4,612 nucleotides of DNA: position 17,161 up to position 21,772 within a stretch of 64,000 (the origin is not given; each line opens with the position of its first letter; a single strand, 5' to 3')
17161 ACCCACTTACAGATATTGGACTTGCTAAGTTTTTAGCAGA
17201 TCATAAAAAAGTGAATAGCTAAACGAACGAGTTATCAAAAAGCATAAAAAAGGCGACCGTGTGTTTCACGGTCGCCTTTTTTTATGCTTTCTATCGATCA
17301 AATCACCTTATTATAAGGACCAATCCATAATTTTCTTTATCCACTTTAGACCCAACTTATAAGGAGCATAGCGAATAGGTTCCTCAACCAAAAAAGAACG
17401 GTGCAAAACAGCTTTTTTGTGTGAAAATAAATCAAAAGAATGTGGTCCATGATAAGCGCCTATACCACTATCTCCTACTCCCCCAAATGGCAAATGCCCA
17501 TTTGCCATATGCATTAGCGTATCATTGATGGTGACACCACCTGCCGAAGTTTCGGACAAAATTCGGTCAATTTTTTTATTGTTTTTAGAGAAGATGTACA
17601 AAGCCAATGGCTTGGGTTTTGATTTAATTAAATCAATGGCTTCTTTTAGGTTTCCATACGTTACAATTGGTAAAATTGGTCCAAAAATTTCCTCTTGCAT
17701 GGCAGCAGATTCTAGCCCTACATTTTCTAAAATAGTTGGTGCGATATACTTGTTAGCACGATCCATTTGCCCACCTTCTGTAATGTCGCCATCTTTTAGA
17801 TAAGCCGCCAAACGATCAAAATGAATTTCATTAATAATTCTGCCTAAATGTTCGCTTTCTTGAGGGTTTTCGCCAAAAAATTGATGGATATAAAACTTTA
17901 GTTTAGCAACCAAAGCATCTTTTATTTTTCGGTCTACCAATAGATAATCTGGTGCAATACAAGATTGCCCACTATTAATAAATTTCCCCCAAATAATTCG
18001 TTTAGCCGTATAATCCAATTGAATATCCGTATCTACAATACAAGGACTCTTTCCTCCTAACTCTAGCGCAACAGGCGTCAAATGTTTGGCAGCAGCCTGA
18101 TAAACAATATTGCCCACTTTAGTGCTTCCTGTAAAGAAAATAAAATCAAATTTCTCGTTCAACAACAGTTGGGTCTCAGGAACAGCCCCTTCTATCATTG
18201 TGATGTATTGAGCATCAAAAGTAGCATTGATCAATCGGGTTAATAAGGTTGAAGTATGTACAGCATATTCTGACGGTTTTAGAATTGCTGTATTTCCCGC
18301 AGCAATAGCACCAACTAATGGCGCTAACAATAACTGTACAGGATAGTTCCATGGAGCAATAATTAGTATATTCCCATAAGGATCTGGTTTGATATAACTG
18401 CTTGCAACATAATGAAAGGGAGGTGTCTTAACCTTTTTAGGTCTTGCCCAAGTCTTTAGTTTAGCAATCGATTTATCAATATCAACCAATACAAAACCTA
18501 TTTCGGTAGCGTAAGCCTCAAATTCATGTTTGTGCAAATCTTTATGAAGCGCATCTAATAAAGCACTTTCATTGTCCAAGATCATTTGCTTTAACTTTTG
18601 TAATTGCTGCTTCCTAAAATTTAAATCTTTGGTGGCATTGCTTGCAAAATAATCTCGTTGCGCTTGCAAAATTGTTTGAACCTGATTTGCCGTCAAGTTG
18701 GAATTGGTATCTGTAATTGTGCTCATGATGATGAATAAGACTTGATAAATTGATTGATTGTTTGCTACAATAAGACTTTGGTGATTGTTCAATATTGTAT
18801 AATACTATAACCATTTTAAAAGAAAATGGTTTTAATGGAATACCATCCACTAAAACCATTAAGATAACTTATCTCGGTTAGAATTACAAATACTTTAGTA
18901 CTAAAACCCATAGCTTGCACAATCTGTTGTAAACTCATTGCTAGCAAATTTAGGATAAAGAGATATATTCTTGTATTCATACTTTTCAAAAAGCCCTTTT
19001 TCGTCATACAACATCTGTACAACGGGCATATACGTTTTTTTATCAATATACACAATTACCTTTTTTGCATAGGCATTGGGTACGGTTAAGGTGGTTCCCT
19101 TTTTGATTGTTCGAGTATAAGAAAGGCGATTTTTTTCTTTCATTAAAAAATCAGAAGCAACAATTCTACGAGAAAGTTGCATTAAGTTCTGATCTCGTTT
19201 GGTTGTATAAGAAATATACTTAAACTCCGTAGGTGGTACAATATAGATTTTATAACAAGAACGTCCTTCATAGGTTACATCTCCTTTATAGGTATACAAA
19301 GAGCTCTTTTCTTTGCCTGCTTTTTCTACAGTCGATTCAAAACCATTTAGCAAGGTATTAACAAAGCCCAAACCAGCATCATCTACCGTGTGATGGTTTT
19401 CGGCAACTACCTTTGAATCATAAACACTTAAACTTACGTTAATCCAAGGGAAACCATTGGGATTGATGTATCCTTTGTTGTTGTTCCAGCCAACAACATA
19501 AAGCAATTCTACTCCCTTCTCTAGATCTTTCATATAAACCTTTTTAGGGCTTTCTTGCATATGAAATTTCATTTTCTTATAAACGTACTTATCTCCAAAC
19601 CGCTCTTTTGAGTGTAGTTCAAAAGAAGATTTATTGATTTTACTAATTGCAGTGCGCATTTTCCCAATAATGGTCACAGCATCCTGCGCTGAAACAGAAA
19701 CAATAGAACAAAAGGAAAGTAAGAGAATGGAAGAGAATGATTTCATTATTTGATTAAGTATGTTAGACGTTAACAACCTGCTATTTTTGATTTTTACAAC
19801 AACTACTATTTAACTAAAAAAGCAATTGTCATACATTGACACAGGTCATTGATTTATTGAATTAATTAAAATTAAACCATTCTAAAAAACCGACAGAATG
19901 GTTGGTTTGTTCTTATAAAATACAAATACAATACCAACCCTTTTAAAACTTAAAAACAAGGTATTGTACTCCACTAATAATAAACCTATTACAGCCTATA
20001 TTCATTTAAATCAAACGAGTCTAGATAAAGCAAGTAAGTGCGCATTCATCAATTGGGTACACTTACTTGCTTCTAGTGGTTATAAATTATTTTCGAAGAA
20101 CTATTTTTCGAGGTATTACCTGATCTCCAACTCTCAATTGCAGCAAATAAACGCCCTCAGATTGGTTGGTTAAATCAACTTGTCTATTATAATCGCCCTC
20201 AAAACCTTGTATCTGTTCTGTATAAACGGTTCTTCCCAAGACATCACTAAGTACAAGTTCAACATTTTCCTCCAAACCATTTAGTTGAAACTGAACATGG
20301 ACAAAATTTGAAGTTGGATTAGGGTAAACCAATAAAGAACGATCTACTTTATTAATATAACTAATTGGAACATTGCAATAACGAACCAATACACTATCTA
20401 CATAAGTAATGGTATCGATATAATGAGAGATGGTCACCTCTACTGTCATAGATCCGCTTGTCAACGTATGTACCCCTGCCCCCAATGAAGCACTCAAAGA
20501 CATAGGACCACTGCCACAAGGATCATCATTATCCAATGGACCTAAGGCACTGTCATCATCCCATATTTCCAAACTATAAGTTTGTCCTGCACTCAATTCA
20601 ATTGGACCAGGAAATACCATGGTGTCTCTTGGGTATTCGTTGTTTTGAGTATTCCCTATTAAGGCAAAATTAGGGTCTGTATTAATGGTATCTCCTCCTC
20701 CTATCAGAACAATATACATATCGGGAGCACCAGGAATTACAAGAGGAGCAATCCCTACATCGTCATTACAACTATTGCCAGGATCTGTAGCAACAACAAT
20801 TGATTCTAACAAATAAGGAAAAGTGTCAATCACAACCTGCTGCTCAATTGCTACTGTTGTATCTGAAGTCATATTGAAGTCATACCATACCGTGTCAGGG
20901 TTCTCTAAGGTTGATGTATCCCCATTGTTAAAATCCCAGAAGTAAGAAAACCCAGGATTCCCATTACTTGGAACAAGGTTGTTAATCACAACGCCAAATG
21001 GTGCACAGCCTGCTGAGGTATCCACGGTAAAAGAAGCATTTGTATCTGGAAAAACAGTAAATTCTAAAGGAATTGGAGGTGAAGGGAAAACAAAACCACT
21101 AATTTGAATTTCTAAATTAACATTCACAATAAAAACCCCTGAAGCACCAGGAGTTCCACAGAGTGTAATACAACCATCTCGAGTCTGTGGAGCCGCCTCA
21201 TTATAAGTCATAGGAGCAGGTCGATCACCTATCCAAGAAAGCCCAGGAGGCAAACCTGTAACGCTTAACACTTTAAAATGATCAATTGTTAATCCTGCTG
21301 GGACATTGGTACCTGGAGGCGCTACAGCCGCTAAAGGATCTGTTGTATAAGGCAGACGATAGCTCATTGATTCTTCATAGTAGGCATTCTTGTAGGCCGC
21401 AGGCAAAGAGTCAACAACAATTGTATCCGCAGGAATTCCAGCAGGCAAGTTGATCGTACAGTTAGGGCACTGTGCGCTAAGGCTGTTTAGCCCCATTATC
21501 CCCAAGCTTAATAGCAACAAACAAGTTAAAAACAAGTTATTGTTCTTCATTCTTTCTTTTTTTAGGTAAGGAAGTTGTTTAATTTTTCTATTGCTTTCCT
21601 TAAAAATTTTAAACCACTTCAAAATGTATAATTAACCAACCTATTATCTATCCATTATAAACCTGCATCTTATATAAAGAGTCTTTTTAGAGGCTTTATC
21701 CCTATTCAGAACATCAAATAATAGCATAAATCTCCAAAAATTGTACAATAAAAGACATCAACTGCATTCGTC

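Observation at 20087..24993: Run of three T9SS cargo genes sharing a Cys-rich ~230-aa extracellular domain not known to me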

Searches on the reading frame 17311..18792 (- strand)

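Call 16: search_protein_families(library=pfam, proteins=[window:17311-18792:-], max_evalue=0.001)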
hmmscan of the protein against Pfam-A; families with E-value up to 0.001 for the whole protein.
window:17311-18792:- (493 aa): 2 families
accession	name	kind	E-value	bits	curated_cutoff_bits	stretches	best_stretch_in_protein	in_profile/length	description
PF00171.27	Aldedh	-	1.9e-88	297.5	23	1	27-462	20-461/461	Aldehyde dehydrogenase family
PF05893.19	LuxC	-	0.00094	18.6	21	0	126-314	76-275/401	Acyl-CoA reductase (LuxC)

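Call 74: search_protein_families(library=ncbifam, proteins=[window:17311-18792:-], max_evalue=0.00001)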
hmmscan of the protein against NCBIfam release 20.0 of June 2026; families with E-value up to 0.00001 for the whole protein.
window:17311-18792:- (493 aa): 43 families (the best 25 are shown)
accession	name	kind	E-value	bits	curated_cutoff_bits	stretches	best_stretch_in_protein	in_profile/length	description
NF045701.1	BenzalDHMdlD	equivalog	1.3e-139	465.6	550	1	34-462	5-432/436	NAD(P)-dependent benzaldehyde dehydrogenase MdlD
NF006916.0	PRK09407.1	equivalog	1.5e-64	218.5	521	1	32-485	52-513/526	succinic semialdehyde dehydrogenase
NF010000.0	PRK13473.1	subfamily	1.9e-60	204.9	615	1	32-463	35-471/475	aminobutyraldehyde dehydrogenase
TIGR01780.1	SSADH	subfamily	1.3e-54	185.8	646.35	1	33-451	16-439/448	succinate-semialdehyde dehydrogenase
NF002852.0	PRK03137.1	subfamily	1.1e-53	182.8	648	1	29-462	66-510/514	L-glutamate gamma-semialdehyde dehydrogenase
TIGR03216.1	OH_muco_semi_DH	equivalog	4.6e-53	180.5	693.25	1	37-463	37-478/481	2-hydroxymuconic semialdehyde dehydrogenase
NF040648.1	lactal_redase_Meth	equivalog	8.2e-52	176.7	650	1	64-446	46-444/463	lactaldehyde dehydrogenase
TIGR01804.1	BADH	equivalog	8.3e-52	176.2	668.6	1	35-454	34-461/467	betaine-aldehyde dehydrogenase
TIGR02299.1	HpaE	equivalog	3.6e-51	174.2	638.35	1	133-462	130-474/488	5-carboxymethyl-2-hydroxymuconate semialdehyde dehydrogenase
NF006992.0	PRK09457.1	subfamily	3e-49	168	514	1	31-443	32-449/487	succinylglutamate-semialdehyde dehydrogenase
NF052305.1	DioxValDhHalo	equivalog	3e-48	164.9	750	1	25-463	36-480/483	2,5-dioxovalerate dehydrogenase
NF045735.1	PaDhStyDPseudo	equivalog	2e-47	162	850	1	130-462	138-479/483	phenylacetaldehyde dehydrogenase StyD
TIGR04284.1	aldehy_Rv0768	hypoth_equivalog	2.4e-47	162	775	1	14-463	15-477/480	aldehyde dehydrogenase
NF009725.0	PRK13252.1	equivalog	2.4e-47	161.5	593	1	130-463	134-478/488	betaine-aldehyde dehydrogenase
NF007497.0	PRK10090.1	equivalog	1.3e-46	159.4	500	1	22-460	34-473/480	aldehyde dehydrogenase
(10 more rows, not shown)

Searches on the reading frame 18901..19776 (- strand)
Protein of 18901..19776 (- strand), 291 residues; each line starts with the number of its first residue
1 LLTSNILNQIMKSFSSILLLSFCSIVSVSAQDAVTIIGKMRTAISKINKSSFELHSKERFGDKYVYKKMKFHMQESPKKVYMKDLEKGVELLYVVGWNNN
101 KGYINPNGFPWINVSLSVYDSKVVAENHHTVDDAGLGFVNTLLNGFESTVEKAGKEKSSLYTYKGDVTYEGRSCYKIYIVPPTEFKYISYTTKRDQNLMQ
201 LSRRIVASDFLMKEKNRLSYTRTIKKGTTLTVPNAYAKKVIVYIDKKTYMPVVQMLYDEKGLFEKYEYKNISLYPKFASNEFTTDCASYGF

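Call 3: search_protein_families(library=pfam, proteins=[window:18901-19776:-], max_evalue=1)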
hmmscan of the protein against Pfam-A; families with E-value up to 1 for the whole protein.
window:18901-19776:- (291 aa): 2 families
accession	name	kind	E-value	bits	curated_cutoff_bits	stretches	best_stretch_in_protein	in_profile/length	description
PF07608.17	DUF1571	-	5.5e-17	62.3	27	2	52-184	6-141/208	Protein of unknown function (DUF1571)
PF07044.18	DUF1329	-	0.0098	15.6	23.1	1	219-276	260-318/368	Protein of unknown function (DUF1329)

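Call 4: search_protein_families(library=ncbifam, proteins=[window:18901-19776:-], max_evalue=1)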
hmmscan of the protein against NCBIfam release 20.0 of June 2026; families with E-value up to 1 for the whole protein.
window:18901-19776:- (291 aa): 2 families
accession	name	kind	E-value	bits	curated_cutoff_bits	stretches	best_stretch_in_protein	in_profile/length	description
NF002827.0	PRK03002.1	equivalog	0.02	13.9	343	1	11-90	9-81/285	peptidylprolyl isomerase PrsA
NF050804.1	CellDivDipMCaul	equivalog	0.23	10.2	900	1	189-239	360-410/634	cell division endopeptidase DipM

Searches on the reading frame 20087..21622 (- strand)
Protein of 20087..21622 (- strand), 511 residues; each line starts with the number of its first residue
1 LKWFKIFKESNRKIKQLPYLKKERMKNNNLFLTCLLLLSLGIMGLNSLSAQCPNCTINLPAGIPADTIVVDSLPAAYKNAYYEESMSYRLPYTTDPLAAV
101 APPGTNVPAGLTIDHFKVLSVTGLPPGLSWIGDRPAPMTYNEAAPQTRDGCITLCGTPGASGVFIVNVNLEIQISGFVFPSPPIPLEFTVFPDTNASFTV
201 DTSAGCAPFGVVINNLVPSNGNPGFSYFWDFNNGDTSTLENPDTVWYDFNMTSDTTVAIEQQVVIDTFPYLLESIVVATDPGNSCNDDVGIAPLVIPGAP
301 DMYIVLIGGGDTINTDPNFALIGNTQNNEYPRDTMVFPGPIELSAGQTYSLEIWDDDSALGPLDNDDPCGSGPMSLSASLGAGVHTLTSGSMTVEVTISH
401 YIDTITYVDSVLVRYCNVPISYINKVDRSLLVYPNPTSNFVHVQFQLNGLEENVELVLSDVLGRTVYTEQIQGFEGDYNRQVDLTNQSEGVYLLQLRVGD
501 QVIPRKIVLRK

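Call 3: search_protein_families(library=pfam, proteins=[window:20087-21622:-], max_evalue=1)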
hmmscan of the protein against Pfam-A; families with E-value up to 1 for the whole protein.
window:20087-21622:- (511 aa): 2 families
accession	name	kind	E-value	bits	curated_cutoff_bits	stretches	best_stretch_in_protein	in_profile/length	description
PF18962.6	Por_Secre_tail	-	1.7e-11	44.7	27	1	432-508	1-74/75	Secretion system C-terminal sorting domain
PF00801.26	PKD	-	0.21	12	23.5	0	224-250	29-54/80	PKD domain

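Call 4: search_protein_families(library=ncbifam, proteins=[window:20087-21622:-], max_evalue=1)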
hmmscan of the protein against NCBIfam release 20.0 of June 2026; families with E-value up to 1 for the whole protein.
window:20087-21622:- (511 aa): 4 families
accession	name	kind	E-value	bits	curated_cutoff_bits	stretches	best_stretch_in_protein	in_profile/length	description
TIGR04183.1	Por_Secre_tail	domain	1.9e-10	40.6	23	1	432-509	1-71/72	T9SS type A sorting domain-containing protein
NF038113.1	T9SSA_dep_M36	equivalog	8.1e-08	30.9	885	1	416-509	780-868/869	T9SS-dependent M36 family metallopeptidase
NF052323.1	T9SSA_dep_M6i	equivalog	0.004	15.1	600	1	433-498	961-1026/1043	T9SS-dependent M6-like inactivated metalloprotease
NF033707.1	T9SS_sortase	equivalog_domain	0.023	12.3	420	1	429-498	998-1077/1095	type IX secretion system sortase PorU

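Call 38: search_solved_structures(query=window:20087-21622:-, max_evalue=1)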
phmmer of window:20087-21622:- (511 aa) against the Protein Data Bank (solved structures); distinct sequences matched with E-value up to 1: 3.
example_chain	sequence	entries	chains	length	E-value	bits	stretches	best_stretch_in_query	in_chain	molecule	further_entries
6xyc_A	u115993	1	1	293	0.079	14.8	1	371-423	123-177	Acetyl xylan esterase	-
6tkx_A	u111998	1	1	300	0.082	14.7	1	371-423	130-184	Carbohydrate esterase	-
4l9d_A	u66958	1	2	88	0.22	13.3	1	217-247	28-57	Protease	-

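Call 60: predict_structure(alignment_id=A5)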
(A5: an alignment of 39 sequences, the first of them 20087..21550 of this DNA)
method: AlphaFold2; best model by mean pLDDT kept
length: 487 residues; sequences in the alignment: 39
mean_pLDDT: 85.3   pTM: 0.54
mean pLDDT of the five models: 85.3, 84.6, 84.4, 83.3, 83.1
residues with pLDDT >= 90: 207; 70-90: 233; 50-70: 33; < 50: 14
segments of 3 or more residues with pLDDT < 50: 395-403
pLDDT, mean of each block of 10 residues (from residue 1): 68 78 61 90 89 89 93 85 87 89 90 89 92 87 88 77 86 87 91 90 95 94 86 93 90 87 77 84 88 62 75 83 93 73 88 94 93 90 91 56 69 86 83 93 93 91 92 87 86
secondary structure, 60 per line:
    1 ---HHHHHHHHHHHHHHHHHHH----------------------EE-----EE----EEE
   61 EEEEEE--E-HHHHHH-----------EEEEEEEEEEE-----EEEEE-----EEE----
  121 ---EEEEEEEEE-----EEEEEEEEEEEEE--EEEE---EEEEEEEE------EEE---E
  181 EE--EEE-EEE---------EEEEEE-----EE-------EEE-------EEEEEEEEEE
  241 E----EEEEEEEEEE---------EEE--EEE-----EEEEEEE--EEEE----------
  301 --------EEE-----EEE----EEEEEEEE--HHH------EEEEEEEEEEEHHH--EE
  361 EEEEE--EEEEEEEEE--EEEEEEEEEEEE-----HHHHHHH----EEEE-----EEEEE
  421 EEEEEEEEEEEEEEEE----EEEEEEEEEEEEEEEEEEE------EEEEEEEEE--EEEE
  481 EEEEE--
elements in order: H4-22 E58-66 H71-76 E88-98 E104-108 E114-116 E124-132 E138-150 E153-156 E160-167 E174-176 E180-182 E185-187 E189-191 E201-206 E221-223 E231-241 E246-255 E265-267 E270-272 E278-284 E287-290 E309-311 E317-319 E324-331 E343-353 E359-365 E368-376 E379-390 H396-402 E407-410 E416-436 E441-459 E466-474 E477-485

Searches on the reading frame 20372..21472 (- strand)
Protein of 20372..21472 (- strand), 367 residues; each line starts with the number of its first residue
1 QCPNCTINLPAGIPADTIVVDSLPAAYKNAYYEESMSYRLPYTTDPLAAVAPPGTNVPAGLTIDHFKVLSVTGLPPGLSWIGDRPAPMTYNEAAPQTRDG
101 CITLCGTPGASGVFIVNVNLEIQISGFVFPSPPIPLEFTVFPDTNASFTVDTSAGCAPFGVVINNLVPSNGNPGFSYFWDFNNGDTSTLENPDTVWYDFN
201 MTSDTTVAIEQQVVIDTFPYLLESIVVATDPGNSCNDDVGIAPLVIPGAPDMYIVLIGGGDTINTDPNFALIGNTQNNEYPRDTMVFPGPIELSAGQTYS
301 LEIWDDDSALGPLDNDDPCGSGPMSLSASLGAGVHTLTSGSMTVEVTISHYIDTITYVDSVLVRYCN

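Call 50: find_homologous_proteins(query=window:20372-21472:-, max_evalue=0.001)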
Query seq(367 aa) (367 aa): 77 proteins with E <= 0.001 among 4775 candidates.
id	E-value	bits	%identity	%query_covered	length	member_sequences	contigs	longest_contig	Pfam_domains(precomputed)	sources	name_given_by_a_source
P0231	4.0e-246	834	100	100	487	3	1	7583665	PF18962.8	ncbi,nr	ncbi:T9SS type A sorting domain-containing protein [Aureispira anguillae]|nr:T9SS type A sorting dom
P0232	4.8e-212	722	84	100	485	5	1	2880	PF18962.8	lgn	-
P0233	1.7e-211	720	85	100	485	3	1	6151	PF18962.8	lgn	-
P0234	1.8e-211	720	84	100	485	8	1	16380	PF18962.8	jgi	jgi:hypothetical protein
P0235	3.1e-209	713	84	100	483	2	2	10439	PF18962.8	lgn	-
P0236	1.4e-208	711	84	100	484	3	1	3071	PF18962.8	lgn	-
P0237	2.2e-205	700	82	100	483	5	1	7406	PF18962.8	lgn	-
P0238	6.9e-203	692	82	100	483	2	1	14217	PF18962.8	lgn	-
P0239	7.5e-199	679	80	100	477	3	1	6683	PF18962.8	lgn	-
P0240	6.9e-196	669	79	100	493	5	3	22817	PF18962.8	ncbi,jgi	jgi:hypothetical protein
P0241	3.0e-195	667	80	100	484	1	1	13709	PF18962.8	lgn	-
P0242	1.3e-194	665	78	100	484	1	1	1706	PF18962.8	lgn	-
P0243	1.1e-192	658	78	100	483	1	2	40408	PF18962.8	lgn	-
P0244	2.7e-192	657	76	100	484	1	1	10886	PF18962.8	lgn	-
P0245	1.4e-189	648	79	100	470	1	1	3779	PF18962.8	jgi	-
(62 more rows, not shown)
